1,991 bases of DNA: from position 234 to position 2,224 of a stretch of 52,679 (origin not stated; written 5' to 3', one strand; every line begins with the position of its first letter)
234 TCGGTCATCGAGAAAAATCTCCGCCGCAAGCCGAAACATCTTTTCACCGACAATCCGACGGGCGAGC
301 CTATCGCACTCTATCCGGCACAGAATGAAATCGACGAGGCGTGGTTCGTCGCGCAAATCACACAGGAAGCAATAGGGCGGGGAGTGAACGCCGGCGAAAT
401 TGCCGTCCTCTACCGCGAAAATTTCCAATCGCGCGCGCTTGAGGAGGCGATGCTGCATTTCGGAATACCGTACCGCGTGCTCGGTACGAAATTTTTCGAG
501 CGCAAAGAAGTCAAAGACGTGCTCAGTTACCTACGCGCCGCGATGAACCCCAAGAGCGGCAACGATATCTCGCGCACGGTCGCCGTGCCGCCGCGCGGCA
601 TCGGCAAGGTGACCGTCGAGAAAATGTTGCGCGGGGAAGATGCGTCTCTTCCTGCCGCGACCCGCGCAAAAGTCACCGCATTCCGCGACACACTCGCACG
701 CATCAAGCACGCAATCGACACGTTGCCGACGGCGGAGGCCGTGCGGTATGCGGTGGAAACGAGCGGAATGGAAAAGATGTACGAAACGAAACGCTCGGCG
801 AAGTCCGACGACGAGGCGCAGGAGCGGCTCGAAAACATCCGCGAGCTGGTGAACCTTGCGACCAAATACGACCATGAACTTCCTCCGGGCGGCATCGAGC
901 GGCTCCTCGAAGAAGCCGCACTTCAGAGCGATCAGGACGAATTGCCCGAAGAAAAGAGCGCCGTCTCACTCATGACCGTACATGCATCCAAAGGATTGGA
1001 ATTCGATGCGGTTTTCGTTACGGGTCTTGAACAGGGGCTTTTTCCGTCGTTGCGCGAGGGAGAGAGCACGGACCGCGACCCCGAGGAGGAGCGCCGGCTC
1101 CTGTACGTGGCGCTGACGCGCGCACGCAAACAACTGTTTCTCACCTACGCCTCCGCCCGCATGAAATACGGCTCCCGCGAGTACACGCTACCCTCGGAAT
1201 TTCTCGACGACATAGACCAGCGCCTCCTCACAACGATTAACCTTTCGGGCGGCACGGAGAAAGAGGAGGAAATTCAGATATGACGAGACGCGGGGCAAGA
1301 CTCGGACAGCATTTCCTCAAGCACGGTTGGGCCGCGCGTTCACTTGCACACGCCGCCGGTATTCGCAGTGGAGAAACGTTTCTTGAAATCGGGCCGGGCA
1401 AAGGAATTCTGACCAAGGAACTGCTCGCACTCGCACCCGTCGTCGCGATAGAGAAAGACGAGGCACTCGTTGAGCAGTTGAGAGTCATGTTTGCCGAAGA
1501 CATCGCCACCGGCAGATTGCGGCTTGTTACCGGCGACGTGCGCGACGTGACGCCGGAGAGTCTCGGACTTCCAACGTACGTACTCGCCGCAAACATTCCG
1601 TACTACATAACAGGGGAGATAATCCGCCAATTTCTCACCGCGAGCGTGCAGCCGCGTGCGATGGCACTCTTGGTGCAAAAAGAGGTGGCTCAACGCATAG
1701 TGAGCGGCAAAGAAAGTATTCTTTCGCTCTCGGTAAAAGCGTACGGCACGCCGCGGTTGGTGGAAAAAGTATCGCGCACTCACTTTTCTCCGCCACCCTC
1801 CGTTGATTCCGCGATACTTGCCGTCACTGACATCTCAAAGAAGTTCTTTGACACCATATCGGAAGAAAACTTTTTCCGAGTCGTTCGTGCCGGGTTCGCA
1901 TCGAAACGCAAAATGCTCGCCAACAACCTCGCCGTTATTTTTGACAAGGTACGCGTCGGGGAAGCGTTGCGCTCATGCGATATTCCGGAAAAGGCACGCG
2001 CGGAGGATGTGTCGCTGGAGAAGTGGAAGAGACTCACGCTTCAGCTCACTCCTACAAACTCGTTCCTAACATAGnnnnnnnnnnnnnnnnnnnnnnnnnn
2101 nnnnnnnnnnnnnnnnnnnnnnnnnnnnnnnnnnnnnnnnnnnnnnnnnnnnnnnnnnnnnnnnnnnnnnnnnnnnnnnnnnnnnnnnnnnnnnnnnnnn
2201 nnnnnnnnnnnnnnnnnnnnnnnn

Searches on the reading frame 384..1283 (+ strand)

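Call 78: search_protein_families(library=pfam, proteins=[window:384-1283:+], max_evalue=0.00001)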
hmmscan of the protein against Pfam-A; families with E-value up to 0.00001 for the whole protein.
window:384-1283:+ (299 aa): 2 families
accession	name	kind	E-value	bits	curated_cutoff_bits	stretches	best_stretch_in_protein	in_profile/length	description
PF13361.12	UvrD_C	-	1.6e-54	186.1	25.6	1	4-257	72-349/350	UvrD-like helicase C-terminal domain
PF13538.12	UvrD_C_2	-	1.8e-12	47.4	27.4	1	228-253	25-51/52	UvrD-like helicase C-terminal domain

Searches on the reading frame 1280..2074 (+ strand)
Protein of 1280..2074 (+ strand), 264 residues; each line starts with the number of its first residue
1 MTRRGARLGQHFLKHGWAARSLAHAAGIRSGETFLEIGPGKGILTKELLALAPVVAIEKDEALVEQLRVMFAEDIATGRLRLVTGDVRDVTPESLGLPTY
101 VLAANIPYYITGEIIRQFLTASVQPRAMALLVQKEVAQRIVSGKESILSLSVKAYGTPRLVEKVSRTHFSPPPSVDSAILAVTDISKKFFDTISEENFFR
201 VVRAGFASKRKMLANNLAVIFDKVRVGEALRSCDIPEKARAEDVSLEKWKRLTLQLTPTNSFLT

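Call 78: search_protein_families(library=pfam, proteins=[window:1280-2074:+], max_evalue=0.00001)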
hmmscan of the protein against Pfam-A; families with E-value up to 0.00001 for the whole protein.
window:1280-2074:+ (264 aa): 1 family
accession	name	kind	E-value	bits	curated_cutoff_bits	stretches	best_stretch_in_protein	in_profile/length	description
PF00398.26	RrnaAD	-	3.7e-41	141.4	24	1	7-253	7-258/263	Ribosomal RNA adenine dimethylase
